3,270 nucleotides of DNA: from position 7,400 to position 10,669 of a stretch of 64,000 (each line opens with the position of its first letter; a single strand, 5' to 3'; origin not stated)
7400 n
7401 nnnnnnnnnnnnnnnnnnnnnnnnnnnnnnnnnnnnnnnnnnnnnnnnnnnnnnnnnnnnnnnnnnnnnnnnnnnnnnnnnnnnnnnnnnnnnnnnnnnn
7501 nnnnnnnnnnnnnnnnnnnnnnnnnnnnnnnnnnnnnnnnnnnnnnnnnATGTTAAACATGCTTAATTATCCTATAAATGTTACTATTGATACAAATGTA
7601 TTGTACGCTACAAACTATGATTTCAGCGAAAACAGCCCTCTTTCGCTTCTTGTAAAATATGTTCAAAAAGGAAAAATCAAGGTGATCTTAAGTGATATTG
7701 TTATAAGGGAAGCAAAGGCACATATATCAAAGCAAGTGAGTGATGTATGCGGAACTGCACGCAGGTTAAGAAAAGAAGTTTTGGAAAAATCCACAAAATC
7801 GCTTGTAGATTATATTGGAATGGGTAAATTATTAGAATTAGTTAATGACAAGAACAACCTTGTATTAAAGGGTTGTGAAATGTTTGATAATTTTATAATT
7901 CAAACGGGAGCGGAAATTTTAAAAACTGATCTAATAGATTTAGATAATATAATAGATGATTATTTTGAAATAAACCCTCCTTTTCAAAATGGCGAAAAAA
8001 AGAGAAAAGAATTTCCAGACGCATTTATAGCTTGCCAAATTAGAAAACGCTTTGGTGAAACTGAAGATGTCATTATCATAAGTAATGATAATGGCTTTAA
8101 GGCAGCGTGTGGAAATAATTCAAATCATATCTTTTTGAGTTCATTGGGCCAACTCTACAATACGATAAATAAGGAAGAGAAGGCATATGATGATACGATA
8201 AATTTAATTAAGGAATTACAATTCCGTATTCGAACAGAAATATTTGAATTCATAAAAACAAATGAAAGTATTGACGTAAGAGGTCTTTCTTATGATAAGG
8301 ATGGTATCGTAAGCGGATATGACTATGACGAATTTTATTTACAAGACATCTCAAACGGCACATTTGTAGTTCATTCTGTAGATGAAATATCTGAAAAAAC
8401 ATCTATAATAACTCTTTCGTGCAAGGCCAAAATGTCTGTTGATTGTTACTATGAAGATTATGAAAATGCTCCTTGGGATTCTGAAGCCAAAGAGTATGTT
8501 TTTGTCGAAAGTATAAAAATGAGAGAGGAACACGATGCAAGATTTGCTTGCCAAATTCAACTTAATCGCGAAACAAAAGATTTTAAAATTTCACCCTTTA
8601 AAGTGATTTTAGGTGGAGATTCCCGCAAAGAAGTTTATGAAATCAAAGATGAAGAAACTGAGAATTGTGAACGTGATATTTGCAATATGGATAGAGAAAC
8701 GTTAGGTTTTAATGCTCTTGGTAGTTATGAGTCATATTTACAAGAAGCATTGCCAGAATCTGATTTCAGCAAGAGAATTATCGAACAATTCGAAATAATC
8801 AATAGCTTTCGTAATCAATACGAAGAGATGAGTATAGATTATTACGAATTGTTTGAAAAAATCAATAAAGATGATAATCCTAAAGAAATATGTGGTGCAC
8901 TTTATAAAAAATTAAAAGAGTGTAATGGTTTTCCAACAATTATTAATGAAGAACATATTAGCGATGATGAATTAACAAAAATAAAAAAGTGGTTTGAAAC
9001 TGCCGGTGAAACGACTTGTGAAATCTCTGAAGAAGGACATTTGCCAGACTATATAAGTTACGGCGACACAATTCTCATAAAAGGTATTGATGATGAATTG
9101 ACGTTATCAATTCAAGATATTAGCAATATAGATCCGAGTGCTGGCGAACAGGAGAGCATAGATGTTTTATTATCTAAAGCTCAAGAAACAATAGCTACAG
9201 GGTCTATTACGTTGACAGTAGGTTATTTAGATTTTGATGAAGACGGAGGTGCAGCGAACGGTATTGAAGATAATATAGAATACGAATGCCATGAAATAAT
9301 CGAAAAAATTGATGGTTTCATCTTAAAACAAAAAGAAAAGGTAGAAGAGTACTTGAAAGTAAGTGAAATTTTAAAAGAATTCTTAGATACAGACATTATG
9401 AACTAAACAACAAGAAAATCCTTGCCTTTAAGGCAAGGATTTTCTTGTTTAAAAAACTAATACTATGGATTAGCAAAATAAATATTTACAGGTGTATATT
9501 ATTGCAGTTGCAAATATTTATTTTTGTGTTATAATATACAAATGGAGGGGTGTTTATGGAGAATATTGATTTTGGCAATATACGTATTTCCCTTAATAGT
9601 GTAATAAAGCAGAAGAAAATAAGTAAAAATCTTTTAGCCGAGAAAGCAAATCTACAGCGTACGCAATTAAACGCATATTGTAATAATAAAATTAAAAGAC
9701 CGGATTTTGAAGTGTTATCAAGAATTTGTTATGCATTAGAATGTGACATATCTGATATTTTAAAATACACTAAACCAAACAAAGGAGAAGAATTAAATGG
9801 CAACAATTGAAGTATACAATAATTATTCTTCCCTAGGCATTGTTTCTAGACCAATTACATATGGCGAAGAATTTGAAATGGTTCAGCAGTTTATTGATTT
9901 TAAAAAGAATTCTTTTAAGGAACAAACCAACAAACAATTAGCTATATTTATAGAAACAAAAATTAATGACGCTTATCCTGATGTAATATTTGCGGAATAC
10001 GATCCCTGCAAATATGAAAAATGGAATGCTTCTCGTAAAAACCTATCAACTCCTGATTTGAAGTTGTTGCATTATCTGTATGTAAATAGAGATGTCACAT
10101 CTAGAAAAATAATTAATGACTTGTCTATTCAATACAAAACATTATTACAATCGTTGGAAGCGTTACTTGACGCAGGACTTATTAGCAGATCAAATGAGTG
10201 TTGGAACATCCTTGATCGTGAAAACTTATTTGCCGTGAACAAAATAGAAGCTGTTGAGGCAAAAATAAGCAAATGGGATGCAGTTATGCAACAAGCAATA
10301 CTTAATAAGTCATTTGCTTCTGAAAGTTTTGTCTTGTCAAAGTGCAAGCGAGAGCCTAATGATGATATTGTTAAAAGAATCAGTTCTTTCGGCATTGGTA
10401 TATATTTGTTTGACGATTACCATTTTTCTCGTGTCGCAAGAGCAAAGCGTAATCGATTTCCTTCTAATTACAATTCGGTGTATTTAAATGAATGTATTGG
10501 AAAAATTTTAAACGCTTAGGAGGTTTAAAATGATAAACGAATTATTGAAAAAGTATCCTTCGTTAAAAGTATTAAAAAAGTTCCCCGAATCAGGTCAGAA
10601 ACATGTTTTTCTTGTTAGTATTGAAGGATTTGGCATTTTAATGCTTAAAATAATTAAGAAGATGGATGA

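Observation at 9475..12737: Compact four-gene operon XRE-HTH / wHTH nuclease-like / bare Hanks kinase / unknown 403-aa protein: candidate undescribed conflict (defence) system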

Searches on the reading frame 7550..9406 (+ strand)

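Call 4: search_protein_families(library=pfam, proteins=[window:7550-9406:+], max_evalue=0.1)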
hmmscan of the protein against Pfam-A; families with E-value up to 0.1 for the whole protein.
window:7550-9406:+ (618 aa): 1 family
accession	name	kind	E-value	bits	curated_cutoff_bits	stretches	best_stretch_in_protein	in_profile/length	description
PF16289.11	PIN_12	-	9.4e-27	94.9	32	1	11-183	1-172/172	PIN domain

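Call 5: search_protein_families(library=padloc, proteins=[window:7550-9406:+], max_evalue=0.1)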
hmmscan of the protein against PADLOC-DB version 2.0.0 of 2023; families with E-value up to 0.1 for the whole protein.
window:7550-9406:+ (618 aa): 0 families

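Call 6: search_protein_families(library=ncbifam, proteins=[window:7550-9406:+], max_evalue=0.1)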
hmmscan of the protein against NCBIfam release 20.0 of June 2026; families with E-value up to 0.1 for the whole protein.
window:7550-9406:+ (618 aa): 0 families

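Call 40: search_protein_families(library=phrogs, proteins=[window:7550-9406:+], max_evalue=0.1)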
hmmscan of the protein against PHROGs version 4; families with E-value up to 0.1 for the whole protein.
window:7550-9406:+ (618 aa): 0 families

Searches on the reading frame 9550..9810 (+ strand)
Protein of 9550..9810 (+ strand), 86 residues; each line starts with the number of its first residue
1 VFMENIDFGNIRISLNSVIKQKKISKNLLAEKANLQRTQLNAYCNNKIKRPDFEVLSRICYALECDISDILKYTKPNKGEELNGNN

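Call 4: search_protein_families(library=pfam, proteins=[window:9550-9810:+], max_evalue=0.1)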
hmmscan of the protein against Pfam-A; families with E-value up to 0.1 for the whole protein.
window:9550-9810:+ (86 aa): 5 families
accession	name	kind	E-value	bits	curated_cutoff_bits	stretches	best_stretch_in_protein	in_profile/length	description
PF13443.12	HTH_26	-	7.9e-18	64.9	22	1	15-75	2-62/63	Cro/C1-type HTH DNA-binding domain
PF01381.28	HTH_3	-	3.3e-07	30.7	23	1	19-69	5-54/55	Helix-turn-helix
PF12844.13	HTH_19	-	2.9e-06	27.5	30.2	1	15-71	4-59/64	Helix-turn-helix domain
PF20317.4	HTH_60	-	0.018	15.8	24.1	1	9-54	4-49/140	Helix-turn-helix domain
PF13560.12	HTH_31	-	0.064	14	27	1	23-66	14-57/64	Helix-turn-helix domain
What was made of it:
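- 9556..9810 (+): XRE/Cro-C1-type HTH regulator, 84 aa. A lineage-specific accessory gene. HTH_26 E = 8e-18 (call 4).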

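Call 5: search_protein_families(library=padloc, proteins=[window:9550-9810:+], max_evalue=0.1)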
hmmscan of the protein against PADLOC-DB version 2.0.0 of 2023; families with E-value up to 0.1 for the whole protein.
window:9550-9810:+ (86 aa): 4 families
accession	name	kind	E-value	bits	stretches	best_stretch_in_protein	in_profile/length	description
PDLC02926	HTH_VI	-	6.8e-05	21.1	1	20-71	11-61/92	-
PDLC03952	RmrA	-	0.0071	13.2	1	20-79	32-90/395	-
PDLC03944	RmrA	-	0.0093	13.1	1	12-64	10-59/384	-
PDLC03948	RmrA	-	0.022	11.7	1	15-72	13-69/397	-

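Call 6: search_protein_families(library=ncbifam, proteins=[window:9550-9810:+], max_evalue=0.1)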
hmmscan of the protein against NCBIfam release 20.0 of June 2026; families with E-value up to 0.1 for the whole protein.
window:9550-9810:+ (86 aa): 3 families
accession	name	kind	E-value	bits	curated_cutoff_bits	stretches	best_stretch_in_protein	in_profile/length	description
NF041951.1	phage_RstR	subfamily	0.00021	21.5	80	1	14-72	6-62/108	RstR family transcriptional repressor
NF010465.0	PRK13890.1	equivalog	0.0016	18.5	96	1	17-77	12-71/121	conjugal transfer protein TrbA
NF005988.0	PRK08099.1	equivalog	0.0099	15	201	1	15-63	7-55/411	multifunctional transcriptional regulator/nicotinamide-nucleotide adenylyltransferase/ribosylnicotinamide kinase NadR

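Call 40: search_protein_families(library=phrogs, proteins=[window:9556-9810:+], max_evalue=0.1)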
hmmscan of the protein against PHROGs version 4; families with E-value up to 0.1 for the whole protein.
window:9556-9810:+ (84 aa): 8 families
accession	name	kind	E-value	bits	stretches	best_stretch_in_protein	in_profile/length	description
phrog_8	-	transcription regulation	1.1e-06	29.3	1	13-74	81-221/346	transcriptional regulator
phrog_2967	-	transcription regulation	0.00057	20.5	1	5-76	7-77/225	transcriptional regulator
phrog_21705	-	unknown function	0.001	19.6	1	9-69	120-179/184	-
phrog_2439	-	transcription regulation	0.0039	17.1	1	12-64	11-62/367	transcriptional regulator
phrog_1373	-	transcription regulation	0.0046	18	1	13-71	68-125/166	transcriptional regulator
phrog_2328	-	transcription regulation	0.035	14.9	1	13-76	20-82/128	transcriptional repressor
phrog_4583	-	transcription regulation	0.074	14.1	1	14-74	16-75/81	transcriptional repressor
phrog_29406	-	unknown function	0.09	13.8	0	40-81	3-45/63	-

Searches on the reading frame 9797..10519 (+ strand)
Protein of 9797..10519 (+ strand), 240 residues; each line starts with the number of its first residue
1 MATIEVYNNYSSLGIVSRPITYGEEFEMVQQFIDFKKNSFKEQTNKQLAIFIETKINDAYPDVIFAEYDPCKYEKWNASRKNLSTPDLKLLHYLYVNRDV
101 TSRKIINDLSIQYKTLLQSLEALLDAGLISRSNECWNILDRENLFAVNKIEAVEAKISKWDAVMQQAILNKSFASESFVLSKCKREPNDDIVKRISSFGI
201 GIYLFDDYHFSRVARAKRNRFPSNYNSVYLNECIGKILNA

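Call 4: search_protein_families(library=pfam, proteins=[window:9797-10519:+], max_evalue=0.1)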
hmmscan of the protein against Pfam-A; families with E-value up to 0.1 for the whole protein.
window:9797-10519:+ (240 aa): 2 families
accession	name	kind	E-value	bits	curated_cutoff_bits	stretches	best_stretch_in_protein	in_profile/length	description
PF08820.15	DUF1803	-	8.9e-05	22.9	32.2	1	88-136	15-62/91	Domain of unknown function (DUF1803)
PF13412.12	HTH_24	-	0.048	13.7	21.9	1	87-129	5-47/48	Winged helix-turn-helix DNA-binding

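Call 5: search_protein_families(library=padloc, proteins=[window:9797-10519:+], max_evalue=0.1)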
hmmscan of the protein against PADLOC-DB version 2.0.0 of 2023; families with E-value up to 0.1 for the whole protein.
window:9797-10519:+ (240 aa): 3 families
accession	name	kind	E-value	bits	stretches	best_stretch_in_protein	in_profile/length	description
PDLC01850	CARF3--CARF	-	0.0015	16.5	1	77-131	137-191/209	-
PDLC01434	CasR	-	0.013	13.4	1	78-131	124-173/191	"CAS-I,CAS-II,CAS-III,CAS-IV,CAS-V,CAS-VI; associated_signaling"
PDLC01863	CARF3--CARF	-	0.025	12.3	1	76-134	110-167/182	-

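Call 6: search_protein_families(library=ncbifam, proteins=[window:9797-10519:+], max_evalue=0.1)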
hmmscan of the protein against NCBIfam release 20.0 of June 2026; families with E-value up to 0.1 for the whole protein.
window:9797-10519:+ (240 aa): 3 families
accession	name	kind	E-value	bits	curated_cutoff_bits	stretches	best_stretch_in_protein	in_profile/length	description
NF040939.2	trans_reg_lrs14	equivalog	0.00022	21.2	90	1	82-141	18-78/103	Lrs14 family HTH-type transcriptional regulator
NF053606.1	Sta1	subfamily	0.00024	21.2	80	1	82-158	17-94/100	Sta1 family transcriptional regulator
TIGR01889.1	Staph_reg_Sar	paralog_domain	0.021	15.1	62.6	1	81-131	21-75/109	staphylococcal accessory regulator family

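Call 14: search_solved_structures(query=window:9797-10516:+, max_evalue=10)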
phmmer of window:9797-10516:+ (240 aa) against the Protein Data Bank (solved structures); distinct sequences matched with E-value up to 10: 1.
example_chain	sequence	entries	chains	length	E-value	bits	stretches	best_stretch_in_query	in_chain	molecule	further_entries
4pxm_A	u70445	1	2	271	1.8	11.6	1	35-164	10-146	Estrogen receptor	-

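Call 19: find_homologous_proteins(query=window:9797-10516:+)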
Query window:9797-10516:+ (240 aa): 72 proteins with E <= 0.001 among 429 candidates.
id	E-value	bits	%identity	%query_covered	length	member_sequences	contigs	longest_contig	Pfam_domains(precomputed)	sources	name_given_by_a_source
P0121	2.0e-153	527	99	100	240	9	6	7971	-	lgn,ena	-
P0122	4.2e-136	470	88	100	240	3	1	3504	-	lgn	-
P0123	8.7e-135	466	87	100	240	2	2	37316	-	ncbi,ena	-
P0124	7.3e-129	446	83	100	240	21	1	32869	-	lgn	-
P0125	2.5e-109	382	72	100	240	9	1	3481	-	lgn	-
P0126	7.8e-108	378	70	100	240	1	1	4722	-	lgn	-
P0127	1.5e-106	373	69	100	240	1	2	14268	-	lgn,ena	-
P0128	2.8e-106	372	70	100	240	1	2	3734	-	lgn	-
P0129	1.4e-105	370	70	100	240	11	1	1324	-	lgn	-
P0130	2.8e-104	366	69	100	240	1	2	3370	-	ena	-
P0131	1.3e-103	364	69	100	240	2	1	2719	-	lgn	-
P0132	3.2e-103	362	69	100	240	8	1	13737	-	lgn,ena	-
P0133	7.9e-103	361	67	100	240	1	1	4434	-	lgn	-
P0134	7.0e-102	358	69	100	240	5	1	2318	-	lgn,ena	-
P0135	1.2e-101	357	68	100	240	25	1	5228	-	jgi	jgi:hypothetical protein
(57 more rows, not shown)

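Call 33: predict_structure(alignment_id=A2)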
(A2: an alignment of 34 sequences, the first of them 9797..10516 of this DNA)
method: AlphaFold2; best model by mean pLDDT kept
length: 240 residues; sequences in the alignment: 34
mean_pLDDT: 90.7   pTM: 0.87
mean pLDDT of the five models: 90.7, 89.4, 88.8, 88.8, 87.2
residues with pLDDT >= 90: 170; 70-90: 66; 50-70: 4; < 50: 0
segments of 3 or more residues with pLDDT < 50: none
pLDDT, mean of each block of 10 residues (from residue 1): 79 79 88 93 94 79 94 92 94 95 95 96 97 95 94 90 90 92 83 93 89 92 93 92
secondary structure, 60 per line:
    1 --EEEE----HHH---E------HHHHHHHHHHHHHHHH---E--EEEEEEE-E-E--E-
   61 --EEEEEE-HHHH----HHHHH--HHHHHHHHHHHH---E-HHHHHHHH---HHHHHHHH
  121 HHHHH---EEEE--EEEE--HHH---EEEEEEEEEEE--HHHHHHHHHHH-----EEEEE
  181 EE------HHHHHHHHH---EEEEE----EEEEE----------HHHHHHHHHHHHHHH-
elements in order: E3-6 H24-39 E46-52 E63-68 H70-73 H78-82 H85-96 H102-109 H113-125 E129-132 E135-138 E147-157 H160-170 E176-182 H189-197 E201-205 E210-214 H225-239
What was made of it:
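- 9797..10519 (+): B: 240-aa PD-(D/E)xK-fold protein with a winged helix (about residues 78-140) inserted between the PD and ExK motifs. Predicted DNA-binding nuclease or sensor. AlphaFold2 pLDDT 90.7 with alpha-beta-beta-[wHTH]-beta-alpha-beta topology (call 33).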

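Call 37: search_solved_structures(query=A2, max_evalue=10, show_alignments=2)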
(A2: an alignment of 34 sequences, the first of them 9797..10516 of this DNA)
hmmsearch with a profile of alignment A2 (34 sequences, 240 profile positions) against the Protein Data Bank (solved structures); distinct sequences matched with E-value up to 10: 1.
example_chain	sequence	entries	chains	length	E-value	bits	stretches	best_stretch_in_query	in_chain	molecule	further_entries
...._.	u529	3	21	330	0.88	12.3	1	102-164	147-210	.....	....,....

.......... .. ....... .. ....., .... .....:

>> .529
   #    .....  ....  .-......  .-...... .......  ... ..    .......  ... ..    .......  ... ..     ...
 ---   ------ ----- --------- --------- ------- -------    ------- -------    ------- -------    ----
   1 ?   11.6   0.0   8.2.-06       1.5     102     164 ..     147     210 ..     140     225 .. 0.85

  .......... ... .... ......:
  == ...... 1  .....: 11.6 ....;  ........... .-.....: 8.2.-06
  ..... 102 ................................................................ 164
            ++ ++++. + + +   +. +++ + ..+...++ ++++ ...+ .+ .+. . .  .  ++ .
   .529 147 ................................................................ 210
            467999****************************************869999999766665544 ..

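Call 38: fold_search(model_id=the predicted structure, library=pdb)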
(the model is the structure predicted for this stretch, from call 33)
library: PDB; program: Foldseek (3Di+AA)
matches with E <= 10: 1144; with E <= 0.001: 1
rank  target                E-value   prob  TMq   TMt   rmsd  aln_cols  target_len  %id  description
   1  1xmx                  4.1e-04  0.94  0.24  0.17  17.7       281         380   11  Crystal structure of protein VC1899 from Vibrio cholerae (released 2004-11-16)
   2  3dnx                  4.2e-03  0.99  0.26  0.40   5.6       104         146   13  SPO1766 protein of unknown function from Silicibacter pomeroyi. (released 2008-09-02)
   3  1y0u_A                2.5e-02  1.00  0.23  0.55   3.9        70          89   24  Crystal Structure of the putative arsenical resistance operon repressor from Archaeoglobus fulgidus (released 2004-12-28)
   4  1y0u_B                4.0e-02  1.00  0.23  0.56   3.7        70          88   24  Crystal Structure of the putative arsenical resistance operon repressor from Archaeoglobus fulgidus (released 2004-12-28)
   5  8tjj_A                4.0e-02  1.00  0.24  0.18   3.5        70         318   17  SAM-dependent methyltransferase RedM bound to SAM (released 2023-12-13)
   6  2b0l_A                4.0e-02  0.99  0.25  0.53   3.5        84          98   18  C-terminal DNA binding domain of transcriptional pleiotropic repressor CodY. (released 2006-02-21)
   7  8tjk_B                5.1e-02  0.99  0.24  0.19   3.5        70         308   17  SAM-dependent methyltransferase RedM bound to SAH (released 2023-12-13)
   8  8tjk_A                5.1e-02  0.99  0.24  0.18   3.5        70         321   17  SAM-dependent methyltransferase RedM bound to SAH (released 2023-12-13)
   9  2ph7_A                5.1e-02  0.38  0.20  0.21  17.2       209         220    8  Crystal structure of AF2093 from Archaeoglobus fulgidus (released 2007-05-08)
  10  8tjj_B                5.4e-02  0.99  0.24  0.18   3.5        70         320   17  SAM-dependent methyltransferase RedM bound to SAM (released 2023-12-13)
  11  6c28_B                5.8e-02  0.99  0.24  0.40   7.1        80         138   21  Transcriptional repressor, CouR, bound to p-coumaroyl-CoA (released 2018-05-30)
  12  8tji_B                5.8e-02  0.99  0.24  0.18   3.5        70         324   17  SAM-dependent methyltransferase RedM, apo (released 2023-12-13)
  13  5hsm                  6.2e-02  1.00  0.25  0.43   6.7        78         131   18  CRYSTAL STRUCTURE OF MYCOBACTERIUM TUBERCULOSIS MARR FAMILY PROTEIN RV2887 (released 2017-02-01)
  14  2pex_B                6.2e-02  0.99  0.26  0.43   9.5       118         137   17  Structure of reduced C22S OhrR from Xanthamonas Campestris (released 2007-12-11)
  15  2pfb_A                7.4e-02  1.00  0.21  0.39   1.2        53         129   23  Structure of oxidized OhrR from Xanthamonas campestris (released 2007-12-11)
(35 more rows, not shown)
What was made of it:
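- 9797..10519 (+): Weak Foldseek hits to VC1899 and to ArsR/MarR (call 38).
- Closest known: PD-. Same: The top structural hit of B is VC1899 (call 38).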

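Call 40: search_protein_families(library=phrogs, proteins=[window:9797-10519:+], max_evalue=0.1)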
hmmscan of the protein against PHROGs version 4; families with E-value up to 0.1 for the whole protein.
window:9797-10519:+ (240 aa): 3 families
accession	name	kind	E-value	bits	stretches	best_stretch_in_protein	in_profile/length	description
phrog_11046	-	transcription regulation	0.0059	17.4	1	82-133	6-57/94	transcriptional regulator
phrog_1687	-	transcription regulation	0.0098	16.9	1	85-136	66-121/162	MarR family transcrition regulator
phrog_142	-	moron, auxiliary metabolic gene and host takeover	0.094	13.8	0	88-139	15-66/116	Ren-like exclusion protein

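Call 100: search_protein_families(library=pfam, alignment_id=A5, max_evalue=1)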
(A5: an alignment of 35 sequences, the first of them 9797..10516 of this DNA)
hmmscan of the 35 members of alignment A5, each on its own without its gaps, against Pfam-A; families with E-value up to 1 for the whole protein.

A. member 1, window:9797-10516:+ (240 aa): 9 families
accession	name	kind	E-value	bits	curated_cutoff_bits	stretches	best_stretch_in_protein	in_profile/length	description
PF08820.15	DUF1803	-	8.9e-05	22.9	32.2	1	88-136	15-62/91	Domain of unknown function (DUF1803)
PF13412.12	HTH_24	-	0.048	13.7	21.9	1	87-129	5-47/48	Winged helix-turn-helix DNA-binding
PF22194.2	F-93_WHD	-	0.12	13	28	1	91-131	3-47/62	F-93, winged-helix domain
PF13463.12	HTH_27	-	0.16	12.7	22.2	1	83-132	1-51/68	Winged helix DNA-binding domain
PF01978.25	TrmB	-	0.16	12.3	25.6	1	83-133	6-56/68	Sugar-specific transcriptional regulator TrmB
PF01047.28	MarR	-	0.17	12.2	24.6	1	83-132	1-50/59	MarR family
PF13601.12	HTH_34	-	0.18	12.4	27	1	88-132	3-47/80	Winged helix DNA-binding domain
PF25212.1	HVO_A0114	-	0.18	12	27.6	1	73-132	10-69/84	HVO_A0114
PF01022.26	HTH_5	-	0.25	11.7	22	1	98-130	14-46/47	Bacterial regulatory protein, arsR family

B. families by the number of members that match (of 35 scanned): 57 families (the first 25 are shown)
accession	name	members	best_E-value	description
PF01978.25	TrmB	12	0.017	Sugar-specific transcriptional regulator TrmB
PF01047.28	MarR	9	1.7e-06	MarR family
PF12802.13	MarR_2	8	0.001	MarR family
PF13412.12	HTH_24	7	6.1e-05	Winged helix-turn-helix DNA-binding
PF22381.2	Staph_reg_Sar_Rot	7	6.6e-05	Transcriptional regulator SarA/Rot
PF13463.12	HTH_27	6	8.6e-06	Winged helix DNA-binding domain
PF25212.1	HVO_A0114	6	0.00059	HVO_A0114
PF14394.12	DUF4423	5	0.018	Domain of unknown function (DUF4423)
PF02002.24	TFIIE_alpha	4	0.0041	TFIIE alpha subunit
PF09202.17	Rio2_N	4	0.052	Rio2, N-terminal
PF08820.15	DUF1803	3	8.9e-05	Domain of unknown function (DUF1803)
PF01022.26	HTH_5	3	0.00093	Bacterial regulatory protein, arsR family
PF13730.12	HTH_36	3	0.0019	Helix-turn-helix domain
PF14947.12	HTH_45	3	0.0024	Winged helix-turn-helix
PF21984.2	DnaD_N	2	0.0032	DnaD N-terminal domain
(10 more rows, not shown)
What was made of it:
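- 9797..10519 (+): MarR/TrmB/HTH_24 hits in up to 12 of 35 members (call 100).
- B contains a MarR/TrmB-like winged helix (call 100).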
